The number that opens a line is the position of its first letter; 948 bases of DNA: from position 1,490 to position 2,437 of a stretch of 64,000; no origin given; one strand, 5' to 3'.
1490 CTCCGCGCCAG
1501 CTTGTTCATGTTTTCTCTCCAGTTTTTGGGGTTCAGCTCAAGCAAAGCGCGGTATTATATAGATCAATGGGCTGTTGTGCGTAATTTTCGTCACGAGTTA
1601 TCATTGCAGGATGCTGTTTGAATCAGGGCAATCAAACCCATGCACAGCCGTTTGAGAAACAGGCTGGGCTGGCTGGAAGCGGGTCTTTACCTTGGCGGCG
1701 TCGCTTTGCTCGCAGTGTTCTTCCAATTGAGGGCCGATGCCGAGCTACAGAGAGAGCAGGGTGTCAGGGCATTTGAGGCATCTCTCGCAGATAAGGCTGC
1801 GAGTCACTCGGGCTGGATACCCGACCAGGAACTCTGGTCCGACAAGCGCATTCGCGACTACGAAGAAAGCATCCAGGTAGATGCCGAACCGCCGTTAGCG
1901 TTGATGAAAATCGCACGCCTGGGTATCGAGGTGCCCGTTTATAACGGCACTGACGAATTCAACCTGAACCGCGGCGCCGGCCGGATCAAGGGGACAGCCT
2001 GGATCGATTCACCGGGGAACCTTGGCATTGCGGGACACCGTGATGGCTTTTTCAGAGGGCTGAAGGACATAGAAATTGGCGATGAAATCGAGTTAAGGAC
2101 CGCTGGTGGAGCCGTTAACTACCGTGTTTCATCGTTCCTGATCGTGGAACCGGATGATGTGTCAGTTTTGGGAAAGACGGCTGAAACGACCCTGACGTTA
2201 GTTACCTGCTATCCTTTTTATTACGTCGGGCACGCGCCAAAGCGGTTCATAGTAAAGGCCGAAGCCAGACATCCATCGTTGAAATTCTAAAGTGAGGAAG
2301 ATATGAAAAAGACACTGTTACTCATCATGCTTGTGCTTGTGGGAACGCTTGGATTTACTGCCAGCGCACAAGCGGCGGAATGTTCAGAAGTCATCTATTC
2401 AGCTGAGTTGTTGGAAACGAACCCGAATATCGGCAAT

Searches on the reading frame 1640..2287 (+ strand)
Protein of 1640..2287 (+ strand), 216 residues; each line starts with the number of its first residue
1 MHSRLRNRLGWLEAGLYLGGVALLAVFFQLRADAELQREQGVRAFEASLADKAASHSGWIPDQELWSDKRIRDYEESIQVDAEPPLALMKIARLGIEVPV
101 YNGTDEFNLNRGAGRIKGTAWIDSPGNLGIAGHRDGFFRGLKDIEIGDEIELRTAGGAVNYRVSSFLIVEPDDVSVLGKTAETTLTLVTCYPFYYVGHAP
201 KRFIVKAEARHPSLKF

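Call 78: search_protein_families(library=ncbifam, proteins=[window:1640-2287:+], max_evalue=1e-8)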
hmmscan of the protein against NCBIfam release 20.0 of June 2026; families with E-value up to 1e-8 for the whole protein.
window:1640-2287:+ (216 aa): 6 families
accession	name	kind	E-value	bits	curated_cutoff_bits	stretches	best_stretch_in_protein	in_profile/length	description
NF058671.1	sortase_SrtD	exception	6.3e-39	133.6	140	1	26-208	16-186/187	class D sortase, LPxTATN-specific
NF033746.1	class_D_sortase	subfamily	8.1e-36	122.8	165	1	84-209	8-133/135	class D sortase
TIGR03784.1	marine_sortase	equivalog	6.9e-23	81.1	158.25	1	85-207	50-174/174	class GN sortase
TIGR01076.1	sortase_fam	subfamily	8.1e-23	80.7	39.35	1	89-208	3-126/136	sortase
NF033747.1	class_E_sortase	subfamily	3.2e-22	79.4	160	1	19-209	12-205/211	class E sortase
NF033745.1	class_C_sortase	subfamily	3.7e-20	72.6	160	1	46-208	56-219/220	class C sortase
